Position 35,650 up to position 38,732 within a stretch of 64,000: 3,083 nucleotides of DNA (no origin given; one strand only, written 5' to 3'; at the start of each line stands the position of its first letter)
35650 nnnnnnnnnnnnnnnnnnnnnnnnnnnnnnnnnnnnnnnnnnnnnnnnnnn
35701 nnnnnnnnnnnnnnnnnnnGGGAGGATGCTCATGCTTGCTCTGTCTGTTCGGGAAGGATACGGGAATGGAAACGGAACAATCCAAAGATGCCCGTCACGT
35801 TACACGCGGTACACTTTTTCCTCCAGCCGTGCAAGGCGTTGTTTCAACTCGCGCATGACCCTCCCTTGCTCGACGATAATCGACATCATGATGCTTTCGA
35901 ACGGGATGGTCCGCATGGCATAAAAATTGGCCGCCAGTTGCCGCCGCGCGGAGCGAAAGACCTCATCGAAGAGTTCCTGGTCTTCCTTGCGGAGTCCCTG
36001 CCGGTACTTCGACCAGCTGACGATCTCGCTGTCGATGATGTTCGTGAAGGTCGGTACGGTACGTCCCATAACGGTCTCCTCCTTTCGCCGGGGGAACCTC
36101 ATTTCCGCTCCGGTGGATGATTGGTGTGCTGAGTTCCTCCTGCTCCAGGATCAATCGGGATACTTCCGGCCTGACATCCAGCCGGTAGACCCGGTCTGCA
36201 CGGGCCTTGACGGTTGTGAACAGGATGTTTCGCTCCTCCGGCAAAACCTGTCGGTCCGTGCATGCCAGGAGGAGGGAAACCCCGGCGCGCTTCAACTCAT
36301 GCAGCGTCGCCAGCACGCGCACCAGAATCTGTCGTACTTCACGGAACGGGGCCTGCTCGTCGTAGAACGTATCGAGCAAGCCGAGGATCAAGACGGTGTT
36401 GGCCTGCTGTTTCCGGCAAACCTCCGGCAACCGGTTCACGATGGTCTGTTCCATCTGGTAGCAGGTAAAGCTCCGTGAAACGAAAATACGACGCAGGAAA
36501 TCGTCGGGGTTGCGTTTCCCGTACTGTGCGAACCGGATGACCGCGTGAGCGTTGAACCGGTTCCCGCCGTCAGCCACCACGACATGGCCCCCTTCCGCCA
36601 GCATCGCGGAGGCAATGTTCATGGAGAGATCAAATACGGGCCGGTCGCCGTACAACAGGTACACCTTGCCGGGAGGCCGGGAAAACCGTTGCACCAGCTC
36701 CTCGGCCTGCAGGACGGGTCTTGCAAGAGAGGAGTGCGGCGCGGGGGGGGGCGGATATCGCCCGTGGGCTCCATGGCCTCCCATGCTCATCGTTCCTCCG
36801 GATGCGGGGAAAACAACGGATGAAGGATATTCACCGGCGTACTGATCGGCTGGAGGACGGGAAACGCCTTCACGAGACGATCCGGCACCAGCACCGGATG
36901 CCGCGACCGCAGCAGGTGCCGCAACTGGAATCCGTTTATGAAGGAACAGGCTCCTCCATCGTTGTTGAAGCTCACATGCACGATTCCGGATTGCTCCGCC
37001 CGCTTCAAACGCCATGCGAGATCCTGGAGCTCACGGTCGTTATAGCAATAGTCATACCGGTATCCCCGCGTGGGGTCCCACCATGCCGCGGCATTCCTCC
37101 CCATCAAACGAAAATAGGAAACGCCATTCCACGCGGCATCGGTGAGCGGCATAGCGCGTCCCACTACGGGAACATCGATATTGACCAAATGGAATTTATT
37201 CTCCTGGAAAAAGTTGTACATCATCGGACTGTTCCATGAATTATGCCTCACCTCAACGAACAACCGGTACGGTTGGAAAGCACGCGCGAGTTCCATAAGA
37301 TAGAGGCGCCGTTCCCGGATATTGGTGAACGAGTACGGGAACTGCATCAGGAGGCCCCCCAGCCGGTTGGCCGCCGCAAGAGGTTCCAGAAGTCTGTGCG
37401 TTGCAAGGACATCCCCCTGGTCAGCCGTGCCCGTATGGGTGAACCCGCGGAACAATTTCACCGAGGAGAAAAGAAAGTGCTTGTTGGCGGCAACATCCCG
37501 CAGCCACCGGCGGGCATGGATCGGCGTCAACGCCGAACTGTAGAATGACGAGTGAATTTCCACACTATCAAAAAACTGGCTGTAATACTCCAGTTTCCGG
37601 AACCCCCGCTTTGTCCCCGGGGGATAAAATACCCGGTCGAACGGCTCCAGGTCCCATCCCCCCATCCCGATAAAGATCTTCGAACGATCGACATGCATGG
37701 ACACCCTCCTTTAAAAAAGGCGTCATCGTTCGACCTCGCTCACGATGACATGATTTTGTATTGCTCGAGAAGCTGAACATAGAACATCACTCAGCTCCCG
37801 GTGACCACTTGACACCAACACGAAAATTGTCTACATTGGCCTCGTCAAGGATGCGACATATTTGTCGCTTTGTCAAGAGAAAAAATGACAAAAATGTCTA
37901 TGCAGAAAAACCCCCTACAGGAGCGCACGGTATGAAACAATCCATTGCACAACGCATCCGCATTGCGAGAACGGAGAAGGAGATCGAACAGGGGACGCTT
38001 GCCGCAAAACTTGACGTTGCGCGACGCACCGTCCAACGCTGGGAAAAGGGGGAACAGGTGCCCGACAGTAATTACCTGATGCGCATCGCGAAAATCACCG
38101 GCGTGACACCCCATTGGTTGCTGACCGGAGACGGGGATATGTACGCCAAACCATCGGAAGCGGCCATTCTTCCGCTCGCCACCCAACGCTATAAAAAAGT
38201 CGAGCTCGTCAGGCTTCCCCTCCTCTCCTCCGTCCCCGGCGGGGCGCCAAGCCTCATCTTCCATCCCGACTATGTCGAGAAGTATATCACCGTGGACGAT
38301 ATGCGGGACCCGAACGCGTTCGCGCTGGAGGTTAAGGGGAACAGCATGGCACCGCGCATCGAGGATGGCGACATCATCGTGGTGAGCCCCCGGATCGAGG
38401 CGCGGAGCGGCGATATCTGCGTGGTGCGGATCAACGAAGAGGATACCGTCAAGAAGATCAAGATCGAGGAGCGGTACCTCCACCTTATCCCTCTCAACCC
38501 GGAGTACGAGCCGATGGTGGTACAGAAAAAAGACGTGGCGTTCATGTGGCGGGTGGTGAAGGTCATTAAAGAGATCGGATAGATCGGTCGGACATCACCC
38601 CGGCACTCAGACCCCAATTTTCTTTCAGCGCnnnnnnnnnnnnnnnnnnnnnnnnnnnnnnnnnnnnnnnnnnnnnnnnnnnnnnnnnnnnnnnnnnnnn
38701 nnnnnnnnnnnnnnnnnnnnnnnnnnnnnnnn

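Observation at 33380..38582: Candidate undescribed SOS-type mutagenesis cassette: LexA-like repressor divergent from DUF72 / ImuA-like / small protein / exonuclease-dead family-B polymerase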

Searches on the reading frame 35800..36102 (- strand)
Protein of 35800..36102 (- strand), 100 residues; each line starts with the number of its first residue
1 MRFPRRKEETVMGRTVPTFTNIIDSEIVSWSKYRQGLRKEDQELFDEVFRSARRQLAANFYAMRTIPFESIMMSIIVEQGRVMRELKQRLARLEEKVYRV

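Call 3: search_protein_families(library=pfam, proteins=[window:35800-36102:-], max_evalue=0.1)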
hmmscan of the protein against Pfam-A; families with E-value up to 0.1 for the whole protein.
window:35800-36102:- (100 aa): 0 families

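Call 4: search_protein_families(library=ncbifam, proteins=[window:35800-36102:-], max_evalue=0.1)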
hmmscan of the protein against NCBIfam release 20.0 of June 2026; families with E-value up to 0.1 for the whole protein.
window:35800-36102:- (100 aa): 0 families

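Call 24: find_homologous_proteins(query=window:35800-36069:-)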
Query window:35800-36069:- (89 aa): 655 proteins with E <= 0.001 among 655 candidates; the best 120 are listed.
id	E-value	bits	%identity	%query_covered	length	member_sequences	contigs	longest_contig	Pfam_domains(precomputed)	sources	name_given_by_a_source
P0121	9.3e-50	183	100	100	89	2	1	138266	PF26485.1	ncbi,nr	ncbi:MAG: hypothetical protein HYZ01_03270 [Ignavibacteriales bacterium]|nr:hypothetical protein [Ig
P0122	2.5e-48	179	96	100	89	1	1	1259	PF26485.1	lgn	-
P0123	9.2e-48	177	94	100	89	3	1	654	PF26485.1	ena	-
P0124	2.7e-46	172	91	100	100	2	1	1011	PF26485.1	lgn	-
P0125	9.6e-46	171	90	100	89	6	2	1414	PF26485.1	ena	-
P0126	9.8e-38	145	73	100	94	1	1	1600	PF26485.1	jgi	jgi:hypothetical protein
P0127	1.5e-37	145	78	97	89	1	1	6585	PF26485.1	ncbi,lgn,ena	-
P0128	9.0e-37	142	76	99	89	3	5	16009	PF26485.1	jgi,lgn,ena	-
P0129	1.9e-36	141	73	97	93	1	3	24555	PF26485.1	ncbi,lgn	-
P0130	2.8e-36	141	78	96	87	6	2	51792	PF26485.1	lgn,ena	-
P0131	3.3e-36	140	69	100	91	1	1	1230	PF26485.1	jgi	jgi:hypothetical protein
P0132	4.7e-36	140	74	96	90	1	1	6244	PF26485.1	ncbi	-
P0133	4.9e-36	140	77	93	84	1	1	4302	PF26485.1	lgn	-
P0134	6.8e-36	139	73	96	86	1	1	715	PF26485.1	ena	-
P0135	7.5e-36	139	67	100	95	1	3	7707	PF26485.1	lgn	-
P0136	8.1e-36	139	71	100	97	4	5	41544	PF26485.1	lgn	-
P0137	9.5e-36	139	75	93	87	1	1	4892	PF26485.1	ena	-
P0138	1.5e-35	138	74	94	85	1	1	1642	PF26485.1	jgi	jgi:hypothetical protein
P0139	1.6e-35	138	72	99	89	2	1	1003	PF26485.1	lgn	-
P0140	2.3e-35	138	70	100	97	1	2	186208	PF26485.1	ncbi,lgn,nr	ncbi:MAG: hypothetical protein HBSIN02_12210 [Bacteroidia bacterium]|nr:MAG: hypothetical protein HB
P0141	2.6e-35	137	68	99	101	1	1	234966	PF26485.1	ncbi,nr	ncbi:MAG TPA: hypothetical protein VNN76_11955 [Bacteroidota bacterium]|nr:hypothetical protein [Bac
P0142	2.8e-35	137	75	93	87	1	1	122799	PF26485.1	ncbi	ncbi:MAG: hypothetical protein V1799_01485 [bacterium]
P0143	3.2e-35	137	76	93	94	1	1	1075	PF26485.1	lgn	-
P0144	3.6e-35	137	70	100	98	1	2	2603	PF26485.1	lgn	-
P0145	4.2e-35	137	70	100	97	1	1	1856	PF26485.1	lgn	-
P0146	4.3e-35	137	76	93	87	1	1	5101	PF26485.1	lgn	-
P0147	4.4e-35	137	73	97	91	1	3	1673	PF26485.1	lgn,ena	-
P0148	4.5e-35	137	73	96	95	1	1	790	PF26485.1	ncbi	-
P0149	4.5e-35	137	76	96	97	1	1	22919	PF26485.1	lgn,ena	-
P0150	4.8e-35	137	72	96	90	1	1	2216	PF26485.1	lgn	-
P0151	5.1e-35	137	73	84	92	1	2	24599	PF26485.1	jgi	jgi:hypothetical protein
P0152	7.1e-35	136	72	97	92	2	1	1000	PF26485.1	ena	-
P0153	7.9e-35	136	75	94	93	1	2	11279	PF26485.1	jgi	jgi:hypothetical protein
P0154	9.5e-35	136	72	97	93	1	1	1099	PF26485.1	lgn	-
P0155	1.1e-34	135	69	99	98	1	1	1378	PF26485.1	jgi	-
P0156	1.2e-34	135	76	93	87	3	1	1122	PF26485.1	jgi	jgi:hypothetical protein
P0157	1.2e-34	135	72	97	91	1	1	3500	PF26485.1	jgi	jgi:hypothetical protein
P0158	1.2e-34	135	77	91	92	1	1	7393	PF26485.1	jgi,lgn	jgi:hypothetical protein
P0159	1.3e-34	135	69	100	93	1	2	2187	PF26485.1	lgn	-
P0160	1.3e-34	135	71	93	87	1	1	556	PF26485.1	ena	-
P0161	1.4e-34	135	73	94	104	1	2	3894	PF26485.1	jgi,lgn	jgi:hypothetical protein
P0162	1.8e-34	135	73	97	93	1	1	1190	PF26485.1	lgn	-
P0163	2.1e-34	135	74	97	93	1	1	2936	PF26485.1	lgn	-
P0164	2.2e-34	134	72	97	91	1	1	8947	PF26485.1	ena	-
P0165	2.4e-34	134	66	100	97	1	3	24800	PF26485.1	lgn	-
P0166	2.6e-34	134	73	88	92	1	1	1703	PF26485.1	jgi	-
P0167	3.1e-34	134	69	100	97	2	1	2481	PF26485.1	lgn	-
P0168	3.1e-34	134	73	93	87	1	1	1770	PF26485.1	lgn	-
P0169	3.5e-34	134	77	89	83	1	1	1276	PF26485.1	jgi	-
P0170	3.8e-34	134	71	97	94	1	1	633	PF26485.1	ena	-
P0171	4.6e-34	133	73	93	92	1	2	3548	PF26485.1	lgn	-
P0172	5.5e-34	133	67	100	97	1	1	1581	PF26485.1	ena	-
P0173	5.6e-34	133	73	96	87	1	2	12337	PF26485.1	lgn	-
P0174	5.9e-34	133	69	100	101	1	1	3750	PF26485.1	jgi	-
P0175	6.5e-34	133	73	91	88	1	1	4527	PF26485.1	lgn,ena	-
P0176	7.0e-34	133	75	90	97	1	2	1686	PF26485.1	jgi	-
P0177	7.2e-34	133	76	89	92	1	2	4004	PF26485.1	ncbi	-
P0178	7.8e-34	133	76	93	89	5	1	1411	PF26485.1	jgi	jgi:hypothetical protein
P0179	8.0e-34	133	69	96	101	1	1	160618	PF26485.1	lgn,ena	-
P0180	8.2e-34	133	70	98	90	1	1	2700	PF26485.1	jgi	jgi:hypothetical protein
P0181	8.2e-34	133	73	97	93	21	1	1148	PF26485.1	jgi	jgi:hypothetical protein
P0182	8.3e-34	133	71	93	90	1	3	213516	PF26485.1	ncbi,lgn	-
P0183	9.1e-34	133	71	96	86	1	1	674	PF26485.1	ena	-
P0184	1.2e-33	132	73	92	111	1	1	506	PF26485.1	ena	-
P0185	1.3e-33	132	65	100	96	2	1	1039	PF26485.1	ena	-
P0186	1.4e-33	132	75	89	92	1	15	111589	PF26485.1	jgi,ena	-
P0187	1.4e-33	132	76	89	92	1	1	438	PF26485.1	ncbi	-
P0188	1.6e-33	132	73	97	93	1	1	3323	PF26485.1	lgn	-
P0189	1.6e-33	132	75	89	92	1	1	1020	PF26485.1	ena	-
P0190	1.6e-33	132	73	97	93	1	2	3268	PF26485.1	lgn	-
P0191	1.6e-33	132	73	91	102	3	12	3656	PF26485.1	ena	-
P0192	1.7e-33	132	73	91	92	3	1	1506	PF26485.1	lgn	-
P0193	2.0e-33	131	72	97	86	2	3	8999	PF26485.1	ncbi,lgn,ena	-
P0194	2.1e-33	131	71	97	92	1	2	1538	PF26485.1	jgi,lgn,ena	-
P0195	2.3e-33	131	67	98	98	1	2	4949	PF26485.1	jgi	-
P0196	2.4e-33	131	68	96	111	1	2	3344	PF26485.1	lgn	-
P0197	2.5e-33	131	71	97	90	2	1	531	PF26485.1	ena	-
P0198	2.6e-33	131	68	98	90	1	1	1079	PF26485.1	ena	-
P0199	2.8e-33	131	73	93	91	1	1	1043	PF26485.1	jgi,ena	-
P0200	3.0e-33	131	67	99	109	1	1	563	PF26485.1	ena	-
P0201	3.0e-33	131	72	93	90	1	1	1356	PF26485.1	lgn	-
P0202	3.0e-33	131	65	100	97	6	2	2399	PF26485.1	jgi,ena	-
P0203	3.2e-33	131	70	99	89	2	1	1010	PF26485.1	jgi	jgi:hypothetical protein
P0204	3.3e-33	131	73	93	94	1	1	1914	PF26485.1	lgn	-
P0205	3.6e-33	131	73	92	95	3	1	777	PF26485.1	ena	-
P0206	3.6e-33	131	72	91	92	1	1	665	PF26485.1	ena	-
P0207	3.7e-33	131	72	91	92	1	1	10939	PF26485.1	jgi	-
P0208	4.0e-33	130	67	98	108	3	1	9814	PF26485.1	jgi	jgi:uncharacterized coiled-coil protein SlyX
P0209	4.3e-33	130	70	93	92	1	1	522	PF26485.1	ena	-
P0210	4.5e-33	130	71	93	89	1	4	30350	PF26485.1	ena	-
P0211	4.5e-33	130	75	89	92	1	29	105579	PF26485.1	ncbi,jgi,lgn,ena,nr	ncbi:MAG TPA: hypothetical protein VJB38_16085 [Bacteroidota bacterium]|nr:hypothetical protein [Bac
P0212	5.2e-33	130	73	93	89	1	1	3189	PF26485.1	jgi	jgi:hypothetical protein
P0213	5.3e-33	130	73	89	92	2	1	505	PF26485.1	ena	-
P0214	5.7e-33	130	70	97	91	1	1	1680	PF26485.1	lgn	-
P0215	6.3e-33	130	73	94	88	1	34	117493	PF26485.1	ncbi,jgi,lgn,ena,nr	ncbi:MAG: hypothetical protein A2X67_04235 [Ignavibacteria bacterium GWA2_55_11]|nr:MAG: hypothetica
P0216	7.0e-33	130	73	89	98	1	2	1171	PF26485.1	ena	-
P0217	7.4e-33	130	72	96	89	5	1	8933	PF26485.1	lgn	-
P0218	7.4e-33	130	73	93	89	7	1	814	PF26485.1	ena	-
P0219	7.4e-33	130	70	98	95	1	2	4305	PF26485.1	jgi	jgi:hypothetical protein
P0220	7.6e-33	130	69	93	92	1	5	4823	PF26485.1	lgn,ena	-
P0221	9.2e-33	129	73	93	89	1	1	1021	PF26485.1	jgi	jgi:hypothetical protein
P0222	9.2e-33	129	67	93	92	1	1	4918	PF26485.1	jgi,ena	-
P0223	1.0e-32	129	70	97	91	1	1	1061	PF26485.1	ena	-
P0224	1.0e-32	129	70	89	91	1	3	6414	PF26485.1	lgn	-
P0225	1.1e-32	129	73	92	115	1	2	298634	PF26485.1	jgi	jgi:hypothetical protein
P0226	1.1e-32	129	69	97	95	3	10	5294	PF26485.1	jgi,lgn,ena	jgi:hypothetical protein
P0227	1.2e-32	129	75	89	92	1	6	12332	PF26485.1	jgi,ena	-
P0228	1.2e-32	129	72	91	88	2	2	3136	PF26485.1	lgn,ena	-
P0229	1.2e-32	129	67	97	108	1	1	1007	PF26485.1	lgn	-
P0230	1.3e-32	129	73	93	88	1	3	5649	PF26485.1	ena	-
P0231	1.4e-32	129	71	90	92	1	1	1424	PF26485.1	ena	-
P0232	1.4e-32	129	73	89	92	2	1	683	PF26485.1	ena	-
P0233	1.5e-32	129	70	94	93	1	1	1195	PF26485.1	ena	-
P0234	1.8e-32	128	72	91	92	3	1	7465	PF26485.1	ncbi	-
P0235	1.8e-32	128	73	94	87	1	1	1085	PF26485.1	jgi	jgi:hypothetical protein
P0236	2.0e-32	128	71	96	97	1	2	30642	PF26485.1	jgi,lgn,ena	-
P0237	2.0e-32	128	69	91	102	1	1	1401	PF26485.1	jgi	jgi:hypothetical protein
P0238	2.0e-32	128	71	93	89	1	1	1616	PF26485.1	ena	-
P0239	2.1e-32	128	70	97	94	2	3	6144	PF26485.1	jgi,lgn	jgi:hypothetical protein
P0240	2.1e-32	128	68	96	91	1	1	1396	PF26485.1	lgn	-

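Call 25: search_protein_families(library=pfam, proteins=[window:35800-36069:-], max_evalue=10)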
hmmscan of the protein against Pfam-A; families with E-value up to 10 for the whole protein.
window:35800-36069:- (89 aa): 0 families

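Call 42: predict_structure(alignment_id=A2)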
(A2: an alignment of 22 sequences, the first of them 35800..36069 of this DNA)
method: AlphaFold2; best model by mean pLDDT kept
length: 89 residues; sequences in the alignment: 22
mean_pLDDT: 74.0   pTM: 0.49
mean pLDDT of the five models: 74.0, 72.7, 71.9, 69.7, 66.7
residues with pLDDT >= 90: 12; 70-90: 44; 50-70: 29; < 50: 4
segments of 3 or more residues with pLDDT < 50: 1-4
pLDDT, mean of each block of 10 residues (from residue 1): 51 68 83 81 68 64 80 93 79
secondary structure, 60 per line:
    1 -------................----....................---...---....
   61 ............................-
elements in order: H8-23 H28-47 H57-88

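Call 67: search_protein_families(library=padloc, proteins=[window:35800-36069:-], max_evalue=0.001)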
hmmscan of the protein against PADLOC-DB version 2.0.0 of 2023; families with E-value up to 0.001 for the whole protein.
window:35800-36069:- (89 aa): 0 families

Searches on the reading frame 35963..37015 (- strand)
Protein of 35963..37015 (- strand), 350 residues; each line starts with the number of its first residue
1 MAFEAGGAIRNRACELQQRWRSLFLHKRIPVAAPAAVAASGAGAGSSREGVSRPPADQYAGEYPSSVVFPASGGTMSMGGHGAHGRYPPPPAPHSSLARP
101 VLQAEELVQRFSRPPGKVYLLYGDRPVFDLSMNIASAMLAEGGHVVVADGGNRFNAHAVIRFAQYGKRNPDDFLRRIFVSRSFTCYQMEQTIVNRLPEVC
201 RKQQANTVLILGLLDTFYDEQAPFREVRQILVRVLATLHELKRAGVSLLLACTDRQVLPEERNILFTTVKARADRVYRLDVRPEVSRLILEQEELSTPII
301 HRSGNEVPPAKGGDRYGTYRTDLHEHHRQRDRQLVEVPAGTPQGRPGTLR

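Call 3: search_protein_families(library=pfam, proteins=[window:35963-37015:-], max_evalue=0.1)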
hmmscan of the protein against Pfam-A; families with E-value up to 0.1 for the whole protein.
window:35963-37015:- (350 aa): 0 families

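Call 4: search_protein_families(library=ncbifam, proteins=[window:35963-37015:-], max_evalue=0.1)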
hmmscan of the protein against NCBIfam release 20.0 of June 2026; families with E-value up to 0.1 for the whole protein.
window:35963-37015:- (350 aa): 2 families
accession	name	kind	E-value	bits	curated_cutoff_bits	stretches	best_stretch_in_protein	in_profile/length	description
NF003301.0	PRK04301.1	equivalog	0.0076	15.5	259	1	142-238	135-234/316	DNA repair and recombination protein RadA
TIGR02236.1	recomb_radA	equivalog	0.027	13.8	361.15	1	143-240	131-232/311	DNA repair and recombination protein RadA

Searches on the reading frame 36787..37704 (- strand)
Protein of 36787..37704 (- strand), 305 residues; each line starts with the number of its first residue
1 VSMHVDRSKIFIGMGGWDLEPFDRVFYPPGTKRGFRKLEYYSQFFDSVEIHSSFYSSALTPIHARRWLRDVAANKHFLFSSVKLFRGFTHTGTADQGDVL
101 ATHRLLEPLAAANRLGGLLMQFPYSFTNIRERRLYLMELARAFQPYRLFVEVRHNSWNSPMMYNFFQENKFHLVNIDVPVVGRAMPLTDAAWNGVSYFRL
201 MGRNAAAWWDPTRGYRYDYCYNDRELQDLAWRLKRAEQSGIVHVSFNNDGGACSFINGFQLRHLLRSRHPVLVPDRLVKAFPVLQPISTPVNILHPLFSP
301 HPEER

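Call 3: search_protein_families(library=pfam, proteins=[window:36787-37704:-], max_evalue=0.1)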
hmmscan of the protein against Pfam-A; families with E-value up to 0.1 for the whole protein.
window:36787-37704:- (305 aa): 1 family
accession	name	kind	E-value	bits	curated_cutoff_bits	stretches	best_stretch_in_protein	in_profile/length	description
PF01904.24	DUF72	-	7.1e-42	144.3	25.3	1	27-263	1-216/217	Protein of unknown function DUF72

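Call 4: search_protein_families(library=ncbifam, proteins=[window:36787-37704:-], max_evalue=0.1)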
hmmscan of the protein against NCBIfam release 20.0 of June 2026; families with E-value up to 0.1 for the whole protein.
window:36787-37704:- (305 aa): 1 family
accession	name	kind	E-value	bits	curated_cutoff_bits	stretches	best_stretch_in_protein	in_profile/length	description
NF007637.0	PRK10302.1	equivalog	3.8e-07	29.6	412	1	30-157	14-136/272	hypothetical protein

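Call 67: search_protein_families(library=padloc, proteins=[window:36787-37698:-], max_evalue=0.001)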
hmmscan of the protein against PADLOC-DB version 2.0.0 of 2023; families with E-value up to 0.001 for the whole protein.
window:36787-37698:- (303 aa): 0 families

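Call 68: search_solved_structures(query=window:36787-37698:-, max_evalue=0.01)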
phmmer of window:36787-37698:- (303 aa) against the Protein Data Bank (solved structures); distinct sequences matched with E-value up to 0.01: 2.
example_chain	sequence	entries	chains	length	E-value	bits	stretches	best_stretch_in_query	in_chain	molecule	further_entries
1vpq_A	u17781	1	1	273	4.9e-23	84.9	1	5-266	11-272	hypothetical protein TM1631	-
1vpy_A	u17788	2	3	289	4e-21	78.6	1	20-274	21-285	PROTEIN (hypothetical protein EF0366) | hypothetical protein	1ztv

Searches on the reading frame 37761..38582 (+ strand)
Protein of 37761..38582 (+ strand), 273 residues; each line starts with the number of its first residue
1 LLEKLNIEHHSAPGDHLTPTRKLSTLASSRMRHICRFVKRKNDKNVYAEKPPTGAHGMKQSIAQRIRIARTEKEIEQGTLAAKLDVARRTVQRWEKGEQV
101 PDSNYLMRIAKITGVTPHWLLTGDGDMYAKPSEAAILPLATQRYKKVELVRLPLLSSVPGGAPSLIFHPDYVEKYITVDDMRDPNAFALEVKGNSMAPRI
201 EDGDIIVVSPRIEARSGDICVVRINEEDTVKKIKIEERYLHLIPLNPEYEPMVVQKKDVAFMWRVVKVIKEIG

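Call 3: search_protein_families(library=pfam, proteins=[window:37761-38582:+], max_evalue=0.1)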
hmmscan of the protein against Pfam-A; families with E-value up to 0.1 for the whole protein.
window:37761-38582:+ (273 aa): 10 families
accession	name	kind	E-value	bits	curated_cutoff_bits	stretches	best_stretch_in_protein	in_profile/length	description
PF00717.28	Peptidase_S24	-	3.2e-26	91.7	23.3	1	153-265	1-115/116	Peptidase S24-like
PF01381.28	HTH_3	-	1.2e-10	41.7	23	1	66-120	1-55/55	Helix-turn-helix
PF07022.19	Phage_CI_repr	-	1.1e-08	35.7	22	1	79-128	17-65/65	Bacteriophage CI repressor helix-turn-helix domain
PF13560.12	HTH_31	-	4.4e-06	27.3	27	1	63-117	3-58/64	Helix-turn-helix domain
PF12844.13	HTH_19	-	3.9e-05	23.9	30.2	1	64-124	2-62/64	Helix-turn-helix domain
PF10502.14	Peptidase_S26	-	0.0028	18.1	22.9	1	189-233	26-74/168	Signal peptidase, peptidase S26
PF13443.12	HTH_26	-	0.0077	16.9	22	1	66-117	2-54/63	Cro/C1-type HTH DNA-binding domain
PF13384.12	HTH_23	-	0.0082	16.4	24.6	1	61-94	3-37/50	Homeodomain-like domain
PF00376.29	MerR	-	0.045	14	28.2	0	78-98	3-23/38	MerR family regulatory protein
PF15943.11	YdaS_toxin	-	0.084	13.1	30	0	77-113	11-47/65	Bacterial toxin YdaS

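Call 4: search_protein_families(library=ncbifam, proteins=[window:37761-38582:+], max_evalue=0.1)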
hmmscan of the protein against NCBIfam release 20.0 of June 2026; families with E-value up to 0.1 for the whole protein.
window:37761-38582:+ (273 aa): 22 families
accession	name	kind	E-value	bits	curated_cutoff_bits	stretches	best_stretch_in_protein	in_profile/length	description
TIGR00498.1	lexA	equivalog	1.5e-18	67.2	110.95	1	151-272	79-202/203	transcriptional repressor LexA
NF007621.2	PRK10276.1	subfamily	2.2e-16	59.9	110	1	170-268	10-112/115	translesion error-prone DNA polymerase V autoproteolytic subunit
NF007257.0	PRK09706.1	subfamily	2.7e-11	43.4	101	1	60-150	4-93/135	transcriptional repressor DicA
NF041951.1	phage_RstR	subfamily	7.2e-09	35.9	80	1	61-124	2-65/108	RstR family transcriptional repressor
TIGR03070.1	couple_hipB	subfamily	1.2e-06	28.4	71.65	1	61-114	2-55/58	type II toxin-antitoxin system Y4mF family antitoxin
TIGR00270.2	TIGR00270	equivalog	4.7e-06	26.5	110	1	57-115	71-129/159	multiprotein bridging factor aMBF1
NF047948.1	male_kill_WMK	equivalog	1.6e-05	24.5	300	1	57-148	158-246/300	WO male-killing family protein Wmk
NF003162.0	PRK04140.1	equivalog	0.0002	20.5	263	1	65-112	130-177/317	transcriptional regulator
TIGR03830.1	CxxCG_CxxCG_HTH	subfamily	0.00037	20.3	61.8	1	59-104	63-108/127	type II TA system antitoxin MqsA family protein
TIGR02227.1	sigpep_I_bact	equivalog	0.00044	20.2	47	1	188-233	22-74/162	signal peptidase I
NF053720.1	NsdA_fam_reg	subfamily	0.00071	19.2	75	1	59-129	14-81/432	NsdA family TPR-like regulatory protein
NF046037.1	carphisopro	domain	0.0016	18.6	38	1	79-115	13-51/54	carph-isopro domain-containing protein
NF048000.1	ECH1013_TF_S24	equivalog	0.0033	17.3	300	0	61-140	2-81/204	ECH_1013 family putative transcriptional regulator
TIGR02228.1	sigpep_I_arch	equivalog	0.0048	16.8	51.85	1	184-227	32-74/158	signal peptidase I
NF040522.1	VC1465_fam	subfamily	0.0061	16.6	70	1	67-105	2-41/111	VC1465 family Xer recombination activation factor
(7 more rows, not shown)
